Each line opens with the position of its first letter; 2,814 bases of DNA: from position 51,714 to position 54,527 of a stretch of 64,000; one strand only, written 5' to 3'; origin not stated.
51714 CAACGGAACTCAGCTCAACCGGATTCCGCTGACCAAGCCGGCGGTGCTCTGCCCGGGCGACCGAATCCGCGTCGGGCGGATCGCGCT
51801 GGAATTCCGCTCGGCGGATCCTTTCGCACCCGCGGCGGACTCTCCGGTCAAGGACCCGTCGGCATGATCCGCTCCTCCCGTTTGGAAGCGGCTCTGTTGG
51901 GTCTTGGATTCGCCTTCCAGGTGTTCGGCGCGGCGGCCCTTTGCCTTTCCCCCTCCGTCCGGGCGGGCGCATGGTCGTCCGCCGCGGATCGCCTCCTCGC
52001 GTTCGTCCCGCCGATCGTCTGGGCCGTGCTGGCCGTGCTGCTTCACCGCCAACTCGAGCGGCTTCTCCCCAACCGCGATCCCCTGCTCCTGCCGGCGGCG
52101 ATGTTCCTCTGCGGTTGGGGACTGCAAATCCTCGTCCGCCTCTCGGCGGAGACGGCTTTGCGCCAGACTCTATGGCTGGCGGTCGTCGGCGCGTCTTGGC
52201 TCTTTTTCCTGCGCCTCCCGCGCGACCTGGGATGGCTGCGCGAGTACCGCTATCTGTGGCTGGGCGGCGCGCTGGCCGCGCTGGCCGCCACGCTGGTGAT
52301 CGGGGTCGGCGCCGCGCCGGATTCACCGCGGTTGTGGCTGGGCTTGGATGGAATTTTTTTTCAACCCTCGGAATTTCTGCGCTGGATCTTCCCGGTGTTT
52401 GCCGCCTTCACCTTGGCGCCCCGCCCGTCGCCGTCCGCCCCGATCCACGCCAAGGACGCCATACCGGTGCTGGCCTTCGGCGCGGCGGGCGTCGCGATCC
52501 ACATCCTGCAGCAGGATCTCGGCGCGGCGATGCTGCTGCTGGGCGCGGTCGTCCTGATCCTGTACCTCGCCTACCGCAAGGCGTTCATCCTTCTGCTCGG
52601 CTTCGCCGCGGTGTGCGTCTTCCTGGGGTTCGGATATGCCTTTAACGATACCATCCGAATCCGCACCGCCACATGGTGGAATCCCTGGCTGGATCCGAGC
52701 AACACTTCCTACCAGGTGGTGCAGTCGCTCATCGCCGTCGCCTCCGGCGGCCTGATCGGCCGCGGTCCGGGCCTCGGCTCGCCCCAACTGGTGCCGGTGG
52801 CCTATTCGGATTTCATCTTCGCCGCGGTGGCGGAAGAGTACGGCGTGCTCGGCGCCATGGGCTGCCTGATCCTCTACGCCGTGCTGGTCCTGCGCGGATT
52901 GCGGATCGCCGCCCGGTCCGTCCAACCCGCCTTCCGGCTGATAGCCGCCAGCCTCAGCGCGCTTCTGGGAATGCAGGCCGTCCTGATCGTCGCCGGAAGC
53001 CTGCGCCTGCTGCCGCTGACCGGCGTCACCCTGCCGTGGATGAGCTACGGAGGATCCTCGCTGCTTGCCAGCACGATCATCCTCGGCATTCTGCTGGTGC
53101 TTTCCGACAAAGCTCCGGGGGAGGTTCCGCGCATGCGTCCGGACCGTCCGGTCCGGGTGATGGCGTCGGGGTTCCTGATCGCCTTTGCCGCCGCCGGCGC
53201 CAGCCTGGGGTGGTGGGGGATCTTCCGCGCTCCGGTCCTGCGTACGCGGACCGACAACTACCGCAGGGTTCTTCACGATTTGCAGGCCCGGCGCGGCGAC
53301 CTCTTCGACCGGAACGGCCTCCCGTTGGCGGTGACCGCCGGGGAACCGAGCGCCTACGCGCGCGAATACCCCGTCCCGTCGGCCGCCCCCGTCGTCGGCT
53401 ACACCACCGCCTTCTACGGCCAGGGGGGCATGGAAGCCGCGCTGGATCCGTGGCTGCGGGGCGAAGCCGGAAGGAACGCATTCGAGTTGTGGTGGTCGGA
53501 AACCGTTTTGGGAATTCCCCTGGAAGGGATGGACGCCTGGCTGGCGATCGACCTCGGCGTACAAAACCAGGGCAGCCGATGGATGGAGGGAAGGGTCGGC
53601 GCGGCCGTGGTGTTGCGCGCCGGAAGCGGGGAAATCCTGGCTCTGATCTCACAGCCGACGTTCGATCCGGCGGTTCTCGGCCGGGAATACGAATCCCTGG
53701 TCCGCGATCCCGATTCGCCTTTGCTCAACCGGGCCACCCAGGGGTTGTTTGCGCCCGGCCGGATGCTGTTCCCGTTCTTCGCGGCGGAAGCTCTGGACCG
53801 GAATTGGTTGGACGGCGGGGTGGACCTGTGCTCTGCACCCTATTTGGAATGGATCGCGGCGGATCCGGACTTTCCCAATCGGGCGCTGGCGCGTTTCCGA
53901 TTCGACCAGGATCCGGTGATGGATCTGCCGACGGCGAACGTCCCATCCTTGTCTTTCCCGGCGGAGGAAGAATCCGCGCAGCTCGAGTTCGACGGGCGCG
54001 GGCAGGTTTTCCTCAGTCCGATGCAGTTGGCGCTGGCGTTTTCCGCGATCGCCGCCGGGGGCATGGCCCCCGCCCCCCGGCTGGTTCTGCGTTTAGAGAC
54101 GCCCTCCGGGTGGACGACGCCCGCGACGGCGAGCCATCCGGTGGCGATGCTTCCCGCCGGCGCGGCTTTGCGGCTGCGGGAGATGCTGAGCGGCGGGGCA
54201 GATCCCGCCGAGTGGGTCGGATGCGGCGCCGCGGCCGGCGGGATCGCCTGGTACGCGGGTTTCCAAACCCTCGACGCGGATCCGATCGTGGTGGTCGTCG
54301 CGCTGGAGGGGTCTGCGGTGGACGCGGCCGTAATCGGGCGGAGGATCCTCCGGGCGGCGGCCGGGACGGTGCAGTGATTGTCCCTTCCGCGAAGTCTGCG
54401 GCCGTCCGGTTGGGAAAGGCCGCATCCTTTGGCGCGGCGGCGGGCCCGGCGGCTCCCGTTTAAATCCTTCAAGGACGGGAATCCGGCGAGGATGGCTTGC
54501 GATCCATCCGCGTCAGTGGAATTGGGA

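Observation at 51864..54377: Natural SEDS-bPBP fusion in which the transpeptidase domain has lost all three catalytic motifs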

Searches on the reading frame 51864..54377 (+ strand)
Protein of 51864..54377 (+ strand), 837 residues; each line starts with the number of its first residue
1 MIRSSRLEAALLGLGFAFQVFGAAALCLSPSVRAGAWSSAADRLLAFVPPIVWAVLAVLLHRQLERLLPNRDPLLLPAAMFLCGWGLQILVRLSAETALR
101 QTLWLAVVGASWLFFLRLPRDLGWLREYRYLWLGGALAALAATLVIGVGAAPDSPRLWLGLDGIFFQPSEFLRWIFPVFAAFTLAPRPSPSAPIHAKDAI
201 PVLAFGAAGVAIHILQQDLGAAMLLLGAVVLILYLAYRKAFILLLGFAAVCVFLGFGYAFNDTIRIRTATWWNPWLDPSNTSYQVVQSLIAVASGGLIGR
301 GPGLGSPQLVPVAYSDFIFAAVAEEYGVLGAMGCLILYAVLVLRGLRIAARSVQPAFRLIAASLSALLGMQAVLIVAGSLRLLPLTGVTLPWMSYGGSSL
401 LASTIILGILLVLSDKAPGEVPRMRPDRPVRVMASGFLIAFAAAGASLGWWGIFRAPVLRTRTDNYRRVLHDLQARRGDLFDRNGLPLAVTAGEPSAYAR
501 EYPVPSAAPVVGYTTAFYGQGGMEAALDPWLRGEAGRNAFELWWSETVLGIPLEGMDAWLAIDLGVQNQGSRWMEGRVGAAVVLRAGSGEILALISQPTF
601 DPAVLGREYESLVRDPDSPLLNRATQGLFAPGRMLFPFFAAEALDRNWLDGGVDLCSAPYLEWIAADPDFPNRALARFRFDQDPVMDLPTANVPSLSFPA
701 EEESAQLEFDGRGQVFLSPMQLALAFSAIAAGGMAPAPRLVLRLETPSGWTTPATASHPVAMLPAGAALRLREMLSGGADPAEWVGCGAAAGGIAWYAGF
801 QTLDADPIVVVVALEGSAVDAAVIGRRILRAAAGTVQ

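Call 3: search_protein_families(library=pfam, proteins=[window:51864-54377:+], max_evalue=0.01)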
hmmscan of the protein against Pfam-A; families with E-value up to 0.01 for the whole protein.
window:51864-54377:+ (837 aa): 4 families
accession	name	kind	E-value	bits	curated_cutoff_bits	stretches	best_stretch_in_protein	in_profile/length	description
PF01098.24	FTSW_RODA_SPOVE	-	2.9e-63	214.5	26.4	1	96-415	36-352/356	Cell cycle protein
PF00905.27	Transpeptidase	-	9.1e-09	35.4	22.1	1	579-650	1-61/299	Penicillin binding protein transpeptidase domain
PF21922.1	PBP_dimer_2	-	2.2e-06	28.3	27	1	477-543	1-69/83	Penicillin binding protein A dimerisation domain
PF10633.15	NPCBM_assoc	-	0.00027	21.5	24.4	1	728-770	12-53/78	NPCBM-associated, NEW3 domain of alpha-galactosidase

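Call 4: search_protein_families(library=ncbifam, proteins=[window:51864-54377:+], max_evalue=0.01)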
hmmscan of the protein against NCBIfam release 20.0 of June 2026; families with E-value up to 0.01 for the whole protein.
window:51864-54377:+ (837 aa): 18 families
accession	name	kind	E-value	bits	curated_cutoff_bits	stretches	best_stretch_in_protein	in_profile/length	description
TIGR02614.1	ftsW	equivalog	9.9e-67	225.5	337.5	1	97-415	37-355/357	putative lipid II flippase FtsW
TIGR02210.1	rodA_shape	equivalog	6.1e-53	180.2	336.7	1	74-413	3-352/357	rod shape-determining protein RodA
TIGR02615.1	spoVE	exception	2.5e-49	168.6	448.8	1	100-414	40-353/354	stage V sporulation protein E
TIGR03423.1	pbp2_mrdA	equivalog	2e-31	109.2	455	1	516-647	182-323/593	penicillin-binding protein 2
NF008060.0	PRK10794.1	equivalog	3.1e-27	95.5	590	1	148-412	92-358/370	peptidoglycan glycosyltransferase MrdB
NF008042.0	PRK10774.1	equivalog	4.8e-27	95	493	1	98-411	73-386/405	cell division protein FtsW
NF037961.1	RodA_shape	subfamily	5.3e-25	88.6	150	1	280-413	271-407/415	rod shape-determining protein RodA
NF008061.0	PRK10795.1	equivalog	1.9e-17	63.1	962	1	551-647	244-345/634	peptidoglycan DD-transpeptidase MrdA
NF051842.1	PBP4_5_Efaec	equivalog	9.5e-14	50.7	700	1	518-649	290-430/668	penicillin-binding protein PBP4(5)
NF053573.1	PBP2_PenA_Neis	exception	1.6e-09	36.9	1105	1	572-653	256-330/572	peptidoglycan D,D-transpeptidase PBP2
TIGR02214.1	spoVD_pbp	equivalog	2.8e-07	29.3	688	1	510-644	157-300/636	stage V sporulation protein D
NF033378.1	MECD_PBP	exception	3.2e-06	25.7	1450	1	552-632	321-405/678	PBP2a family beta-lactam-resistant peptidoglycan transpeptidase MecD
NF038271.1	strep_PBP2X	exception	0.00013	20.4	1050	0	465-499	61-95/750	penicillin-binding protein PBP2X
NF000237.1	MECA_PBP2A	equivalog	0.00022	19.7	750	1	554-624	320-395/668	PBP2a family beta-lactam-resistant peptidoglycan transpeptidase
NF000406.1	MECB_PBP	exception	0.00058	18.4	1450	1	552-624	318-395/674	PBP2a family beta-lactam-resistant peptidoglycan transpeptidase MecB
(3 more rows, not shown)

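Call 25: find_homologous_proteins(query=window:51864-54374:+, max_evalue=1e-20)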
Query window:51864-54374:+ (837 aa): 3628 proteins with E <= 1e-20 among 8000 candidates; the best 120 are listed.
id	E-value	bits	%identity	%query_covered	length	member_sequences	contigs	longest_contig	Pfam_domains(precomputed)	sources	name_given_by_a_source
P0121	0.0e+0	1838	100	100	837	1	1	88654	PF01098.25,PF21922.2,PF00905.28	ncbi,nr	ncbi:MAG: FtsW/RodA/SpoVE family cell cycle protein [Anaerolineales bacterium]|nr:FtsW/RodA/SpoVE fa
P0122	0.0e+0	1431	78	100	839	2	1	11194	PF01098.25,PF21922.2,PF00905.28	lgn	-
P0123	0.0e+0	1424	78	100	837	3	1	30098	PF01098.25,PF21922.2,PF00905.28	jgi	jgi:cell division protein FtsW (lipid II flippase)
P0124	0.0e+0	1374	75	100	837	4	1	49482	PF01098.25,PF21922.2,PF00905.28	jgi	jgi:cell division protein FtsW (lipid II flippase)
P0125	0.0e+0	1372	75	100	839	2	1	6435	PF01098.25,PF21922.2,PF00905.28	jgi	jgi:cell division protein FtsW (lipid II flippase)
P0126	0.0e+0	1334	73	99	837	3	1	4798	PF01098.25,PF21922.2,PF00905.28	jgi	jgi:cell division protein FtsW (lipid II flippase)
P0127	0.0e+0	1333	73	100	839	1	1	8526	PF01098.25,PF21922.2,PF00905.28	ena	-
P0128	0.0e+0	1317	72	100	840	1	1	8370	PF01098.25,PF21922.2,PF00905.28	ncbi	ncbi:MAG: FtsW/RodA/SpoVE family cell cycle protein [Anaerolineales bacterium]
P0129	0.0e+0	1314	72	99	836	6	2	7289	PF01098.25,PF21922.2,PF00905.28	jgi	jgi:cell division protein FtsW (lipid II flippase)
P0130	0.0e+0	1312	73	100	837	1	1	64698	PF01098.25,PF21922.2,PF00905.28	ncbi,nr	ncbi:MAG: FtsW/RodA/SpoVE family cell cycle protein [Anaerolineales bacterium]|nr:FtsW/RodA/SpoVE fa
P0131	0.0e+0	1305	73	99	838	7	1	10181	PF01098.25,PF21922.2,PF00905.28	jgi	jgi:cell division protein FtsW (lipid II flippase)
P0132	0.0e+0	1295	71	100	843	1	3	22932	PF01098.25,PF21922.2,PF00905.28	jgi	jgi:cell division protein FtsW (lipid II flippase)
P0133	0.0e+0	1295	71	99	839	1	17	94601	PF01098.25,PF21922.2,PF00905.28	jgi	jgi:cell division protein FtsW (lipid II flippase)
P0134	0.0e+0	1294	72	100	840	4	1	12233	PF01098.25,PF21922.2,PF00905.28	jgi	-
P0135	0.0e+0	1271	71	99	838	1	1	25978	PF01098.25,PF21922.2,PF00905.28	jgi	jgi:cell division protein FtsW (lipid II flippase)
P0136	0.0e+0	1259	73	94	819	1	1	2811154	PF01098.25,PF21922.2,PF00905.28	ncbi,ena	-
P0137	0.0e+0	1259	70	100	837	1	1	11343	PF01098.25,PF21922.2,PF00905.28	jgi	jgi:cell division protein FtsW (lipid II flippase)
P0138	0.0e+0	1249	69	99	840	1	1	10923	PF01098.25,PF21922.2,PF00905.28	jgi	jgi:cell division protein FtsW (lipid II flippase)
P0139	0.0e+0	1229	68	100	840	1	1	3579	PF01098.25,PF21922.2,PF00905.28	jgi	jgi:cell division protein FtsW (lipid II flippase)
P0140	0.0e+0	1180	64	99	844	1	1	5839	PF01098.25,PF21922.2,PF00905.28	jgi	jgi:cell division protein FtsW (lipid II flippase)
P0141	0.0e+0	1168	65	99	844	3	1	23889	PF01098.25,PF21922.2,PF00905.28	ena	-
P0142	0.0e+0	1166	66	95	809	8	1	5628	PF01098.25,PF21922.2,PF00905.28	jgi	jgi:cell division protein FtsW (lipid II flippase)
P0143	0.0e+0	1148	63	99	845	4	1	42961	PF01098.25,PF21922.2,PF00905.28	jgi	jgi:cell division protein FtsW (lipid II flippase)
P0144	0.0e+0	1133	62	100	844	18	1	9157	PF01098.25,PF21922.2,PF00905.28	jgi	-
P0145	0.0e+0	1127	64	99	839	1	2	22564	PF01098.25,PF21922.2,PF00905.28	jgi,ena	jgi:cell division protein FtsW (lipid II flippase)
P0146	0.0e+0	1126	62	99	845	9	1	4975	PF01098.25,PF21922.2,PF00905.28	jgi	jgi:cell division protein FtsW (lipid II flippase)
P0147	0.0e+0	1119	62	99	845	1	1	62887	PF01098.25,PF21922.2,PF00905.28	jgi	jgi:cell division protein FtsW (lipid II flippase)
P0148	0.0e+0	1115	62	99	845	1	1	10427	PF01098.25,PF21922.2,PF00905.28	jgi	jgi:cell division protein FtsW (lipid II flippase)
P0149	1.7e-298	1011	65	86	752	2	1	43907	PF01098.25,PF21922.2,PF00905.28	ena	-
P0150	5.4e-290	983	57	99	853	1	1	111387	PF01098.25,PF21922.2,PF00905.28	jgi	jgi:cell division protein FtsW (lipid II flippase)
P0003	2.7e-276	937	70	74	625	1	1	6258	PF01098.25,PF21922.2,PF00905.28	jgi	jgi:hypothetical protein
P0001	3.2e-276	937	73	70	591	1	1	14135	PF01098.25,PF21922.2,PF00905.28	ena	-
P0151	8.9e-276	935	54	100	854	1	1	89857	PF01098.25,PF21922.2,PF00905.28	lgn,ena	-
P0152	3.6e-261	887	52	99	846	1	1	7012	PF01098.25,PF21922.2,PF00905.28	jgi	jgi:cell division protein FtsW (lipid II flippase)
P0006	8.4e-256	869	62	76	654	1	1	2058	PF01098.25,PF21922.2,PF00905.28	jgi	jgi:hypothetical protein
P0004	1.8e-235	802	68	66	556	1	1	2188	PF01098.25,PF21922.2,PF00905.28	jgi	jgi:hypothetical protein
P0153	1.4e-228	779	48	99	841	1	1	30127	PF01098.25,PF21922.2,PF00905.28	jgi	jgi:cell division protein FtsW (lipid II flippase)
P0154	1.7e-220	753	47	99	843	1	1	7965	PF01098.25,PF21922.2,PF00905.28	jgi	jgi:cell division protein FtsW (lipid II flippase)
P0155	1.8e-219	749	46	99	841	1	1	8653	PF01098.25,PF21922.2,PF00905.28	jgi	jgi:cell division protein FtsW (lipid II flippase)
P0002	3.3e-211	722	67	59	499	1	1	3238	PF01098.25,PF21922.2,PF00905.28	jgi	jgi:hypothetical protein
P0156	1.3e-176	607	43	91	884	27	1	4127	PF01098.25,PF21922.2,PF00905.28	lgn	-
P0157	4.4e-171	589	47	75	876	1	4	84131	PF01098.25,PF21922.2,PF00905.28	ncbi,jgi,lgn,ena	-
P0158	2.3e-170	587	43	96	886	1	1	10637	PF01098.25,PF21922.2,PF00905.28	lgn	-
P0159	2.9e-170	586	42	95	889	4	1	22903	PF01098.25,PF21922.2,PF00905.28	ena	-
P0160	5.8e-170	585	42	97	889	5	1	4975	PF01098.25,PF21922.2,PF00905.28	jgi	-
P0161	2.0e-168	580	42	99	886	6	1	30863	PF01098.25,PF21922.2,PF00905.28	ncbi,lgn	-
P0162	1.7e-167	577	40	95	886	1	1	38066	PF01098.25,PF21922.2,PF00905.28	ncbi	ncbi:MAG: FtsW/RodA/SpoVE family cell cycle protein [Chloroflexota bacterium]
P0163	3.7e-167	576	42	96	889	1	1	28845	PF01098.25,PF21922.2,PF00905.28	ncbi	-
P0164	1.7e-166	574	42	99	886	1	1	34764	PF01098.25,PF21922.2,PF00905.28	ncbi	-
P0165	1.4e-165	571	41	96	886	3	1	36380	PF01098.25,PF21922.2,PF00905.28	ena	-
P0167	1.1e-164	568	40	98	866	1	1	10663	PF01098.25,PF21922.2,PF00905.28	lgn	-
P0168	2.8e-164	567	41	99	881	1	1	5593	PF01098.25,PF21922.2,PF00905.28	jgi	jgi:cell division protein FtsW (lipid II flippase)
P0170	6.2e-164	566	41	95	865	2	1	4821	PF01098.25,PF21922.2,PF00905.28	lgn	-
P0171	1.4e-163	564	41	89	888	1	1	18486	PF01098.25,PF21922.2,PF00905.28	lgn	-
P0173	3.2e-162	560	42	96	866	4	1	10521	PF01098.25,PF21922.2,PF00905.28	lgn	-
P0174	3.2e-161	557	39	96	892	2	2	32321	PF01098.25,PF21922.2,PF00905.28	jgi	jgi:cell division protein FtsW (lipid II flippase)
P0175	6.3e-161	556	39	95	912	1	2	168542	PF01098.25,PF21922.2,PF00905.28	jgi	jgi:cell division protein FtsW (lipid II flippase)/cell division protein FtsI/penicillin-binding pro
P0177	1.8e-160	554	39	99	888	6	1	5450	PF01098.25,PF21922.2,PF00905.28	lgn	-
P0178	2.7e-160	553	40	100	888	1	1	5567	PF01098.25,PF21922.2,PF00905.28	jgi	jgi:cell division protein FtsW (lipid II flippase)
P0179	3.9e-160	553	40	99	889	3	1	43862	PF03717.21,PF01098.25,PF21922.2,PF00905.28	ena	-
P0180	5.1e-160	553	40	97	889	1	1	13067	PF01098.25,PF21922.2,PF00905.28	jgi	jgi:cell division protein FtsW (lipid II flippase)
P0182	9.3e-160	552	40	99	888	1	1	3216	PF01098.25,PF21922.2,PF00905.28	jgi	jgi:cell division protein FtsW (lipid II flippase)/cell division protein FtsI/penicillin-binding pro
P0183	1.2e-159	551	39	99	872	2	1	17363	PF01098.25,PF21922.2,PF00905.28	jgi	jgi:cell division protein FtsW (lipid II flippase)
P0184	1.5e-159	551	40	99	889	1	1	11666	PF01098.25,PF21922.2,PF00905.28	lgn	-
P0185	1.5e-159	551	38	96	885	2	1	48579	PF01098.25,PF21922.2,PF00905.28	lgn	-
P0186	1.5e-159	551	40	92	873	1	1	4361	PF01098.25,PF21922.2,PF00905.28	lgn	-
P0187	1.8e-159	551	39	99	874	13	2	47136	PF01098.25,PF21922.2,PF00905.28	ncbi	ncbi:MAG: FtsW/RodA/SpoVE family cell cycle protein [Anaerolineales bacterium]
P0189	3.8e-159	550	40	99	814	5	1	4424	PF01098.25,PF21922.2,PF00905.28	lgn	-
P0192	1.0e-158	548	42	90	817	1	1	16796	PF01098.25,PF21922.2,PF00905.28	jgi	jgi:cell division protein FtsW (lipid II flippase)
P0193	1.2e-158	548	39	99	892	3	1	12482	PF03717.21,PF01098.25,PF21922.2,PF00905.28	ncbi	-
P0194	2.2e-158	547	40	99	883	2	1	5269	PF01098.25,PF21922.2,PF00905.28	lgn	-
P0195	3.2e-158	547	41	98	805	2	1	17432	PF01098.25,PF21922.2,PF00905.28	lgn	-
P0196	5.6e-158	546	38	100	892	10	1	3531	PF01098.25,PF21922.2,PF00905.28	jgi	-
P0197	5.6e-158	546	41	96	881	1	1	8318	PF01098.25,PF21922.2,PF00905.28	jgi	jgi:cell division protein FtsW (lipid II flippase)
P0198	6.6e-158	546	40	99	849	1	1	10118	PF01098.25,PF21922.2,PF00905.28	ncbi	-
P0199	6.6e-158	546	41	89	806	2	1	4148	PF01098.25,PF21922.2,PF00905.28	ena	-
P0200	6.8e-158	546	38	96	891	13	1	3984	PF01098.25,PF21922.2,PF00905.28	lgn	-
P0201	9.0e-158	545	39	99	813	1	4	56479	PF01098.25,PF21922.2,PF00905.28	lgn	-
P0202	9.4e-158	545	39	99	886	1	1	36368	PF01098.25,PF21922.2,PF00905.28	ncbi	-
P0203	9.6e-158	545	39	99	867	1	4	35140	PF01098.25,PF21922.2,PF00905.28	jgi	jgi:cell division protein FtsW (lipid II flippase)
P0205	1.0e-157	545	40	94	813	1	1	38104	PF01098.25,PF21922.2,PF00905.28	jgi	jgi:cell division protein FtsW (lipid II flippase)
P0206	1.1e-157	545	39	98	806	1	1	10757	PF01098.25,PF21922.2,PF00905.28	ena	-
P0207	1.3e-157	545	38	99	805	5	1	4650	PF01098.25,PF21922.2,PF00905.28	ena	-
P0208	2.0e-157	544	39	93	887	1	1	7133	PF01098.25,PF21922.2,PF00905.28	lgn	-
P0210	2.2e-157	544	38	99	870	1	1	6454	PF01098.25,PF21922.2,PF00905.28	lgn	-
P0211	2.4e-157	544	41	94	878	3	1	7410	PF01098.25,PF21922.2,PF00905.28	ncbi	-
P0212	2.7e-157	544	41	98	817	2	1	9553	PF01098.25,PF21922.2,PF00905.28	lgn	-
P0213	3.3e-157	543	39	100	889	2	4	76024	PF01098.25,PF21922.2,PF00905.28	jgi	jgi:cell division protein FtsW (lipid II flippase)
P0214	3.3e-157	543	39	99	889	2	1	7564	PF01098.25,PF21922.2,PF00905.28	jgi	-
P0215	4.2e-157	543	39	99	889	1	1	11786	PF01098.25,PF21922.2,PF00905.28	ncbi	-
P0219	5.9e-157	542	40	99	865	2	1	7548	PF01098.25,PF21922.2,PF00905.28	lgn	-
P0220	7.9e-157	542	41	98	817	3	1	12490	PF01098.25,PF21922.2,PF00905.28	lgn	-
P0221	8.1e-157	542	39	99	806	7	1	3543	PF01098.25,PF21922.2,PF00905.28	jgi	jgi:cell division protein FtsW (lipid II flippase)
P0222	9.6e-157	542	39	97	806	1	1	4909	PF01098.25,PF21922.2,PF00905.28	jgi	jgi:cell division protein FtsW (lipid II flippase)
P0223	1.0e-156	542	39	97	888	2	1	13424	PF01098.25,PF21922.2,PF00905.28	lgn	-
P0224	1.4e-156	541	40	89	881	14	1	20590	PF01098.25,PF21922.2,PF00905.28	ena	-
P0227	1.7e-156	541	39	99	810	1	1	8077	PF01098.25,PF21922.2,PF00905.28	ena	-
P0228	2.6e-156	540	41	99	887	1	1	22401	PF01098.25,PF21922.2,PF00905.28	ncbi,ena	-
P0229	3.6e-156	540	41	97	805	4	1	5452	PF01098.25,PF21922.2,PF00905.28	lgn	-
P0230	4.0e-156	540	40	96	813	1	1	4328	PF01098.25,PF21922.2,PF00905.28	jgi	-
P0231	4.1e-156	540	39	99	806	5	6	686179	PF01098.25,PF21922.2,PF00905.28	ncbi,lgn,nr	ncbi:MAG: FtsW/RodA/SpoVE family cell cycle protein [Chloroflexi bacterium]|nr:FtsW/RodA/SpoVE famil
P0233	4.5e-156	539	40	99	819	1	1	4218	PF01098.25,PF21922.2,PF00905.28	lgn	-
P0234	5.1e-156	539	38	99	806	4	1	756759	PF01098.25,PF21922.2,PF00905.28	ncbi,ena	-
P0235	5.2e-156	539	39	99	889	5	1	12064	PF01098.25,PF21922.2,PF00905.28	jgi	jgi:cell division protein FtsW (lipid II flippase)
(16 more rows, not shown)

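Call 39: predict_structure(alignment_id=A2)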
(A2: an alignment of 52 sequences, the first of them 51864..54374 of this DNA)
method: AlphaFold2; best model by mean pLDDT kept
length: 837 residues; sequences in the alignment: 52
mean_pLDDT: 88.8   pTM: 0.80
mean pLDDT of the five models: 88.8, 88.8, 87.1, 85.6, 85.2
residues with pLDDT >= 90: 507; 70-90: 291; 50-70: 39; < 50: 0
segments of 3 or more residues with pLDDT < 50: none
pLDDT, mean of each block of 10 residues (from residue 1): 88 97 90 76 88 97 94 96 93 87 93 89 91 95 90 83 82 95 79 85 96 91 94 94 94 90 85 80 84 88 76 72 92 97 96 92 97 93 86 83 95 85 74 96 96 85 69 86 95 85 88 68 88 84 76 88 95 93 96 93 82 80 90 95 92 89 94 94 88 79 92 92 96 95 92 91 94 87 83 89 92 91 96 83
secondary structure, 60 per line:
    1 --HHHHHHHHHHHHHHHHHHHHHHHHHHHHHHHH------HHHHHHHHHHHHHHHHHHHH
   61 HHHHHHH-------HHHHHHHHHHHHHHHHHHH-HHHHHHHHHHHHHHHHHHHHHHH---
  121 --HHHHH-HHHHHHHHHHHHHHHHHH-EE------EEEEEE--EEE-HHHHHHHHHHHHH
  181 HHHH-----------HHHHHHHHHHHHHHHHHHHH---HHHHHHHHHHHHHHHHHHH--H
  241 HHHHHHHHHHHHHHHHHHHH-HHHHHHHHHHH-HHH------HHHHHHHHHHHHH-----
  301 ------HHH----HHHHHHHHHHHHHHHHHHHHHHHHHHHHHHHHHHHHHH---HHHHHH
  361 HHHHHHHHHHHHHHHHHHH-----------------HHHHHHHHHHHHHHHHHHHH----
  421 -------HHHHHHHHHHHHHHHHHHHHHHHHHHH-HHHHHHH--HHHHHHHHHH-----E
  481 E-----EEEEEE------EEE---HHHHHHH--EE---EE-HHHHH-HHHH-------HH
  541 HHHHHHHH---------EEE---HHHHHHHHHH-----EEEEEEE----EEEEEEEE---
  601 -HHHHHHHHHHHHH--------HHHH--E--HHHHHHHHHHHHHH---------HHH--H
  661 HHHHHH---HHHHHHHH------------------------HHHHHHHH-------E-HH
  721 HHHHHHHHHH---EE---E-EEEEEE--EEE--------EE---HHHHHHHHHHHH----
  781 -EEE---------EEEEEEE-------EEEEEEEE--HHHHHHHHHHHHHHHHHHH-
elements in order (helices of 4 or more, strands of 3 or more residues): H3-34 H41-67 H75-93 H95-117 H123-127 H129-146 E156-161 E164-166 H168-184 H196-215 H219-237 H240-260 H262-272 H283-295 H314-351 H355-379 H397-416 H428-454 H456-462 H465-474 E487-492 E499-501 H505-511 H522-526 H528-531 H539-548 E558-560 H564-573 E579-585 E590-597 H602-614 H623-626 H632-645 H660-666 H670-677 H702-709 H719-730 E741-746 E749-751 H765-776 E782-784 E794-800 E808-815 H818-836
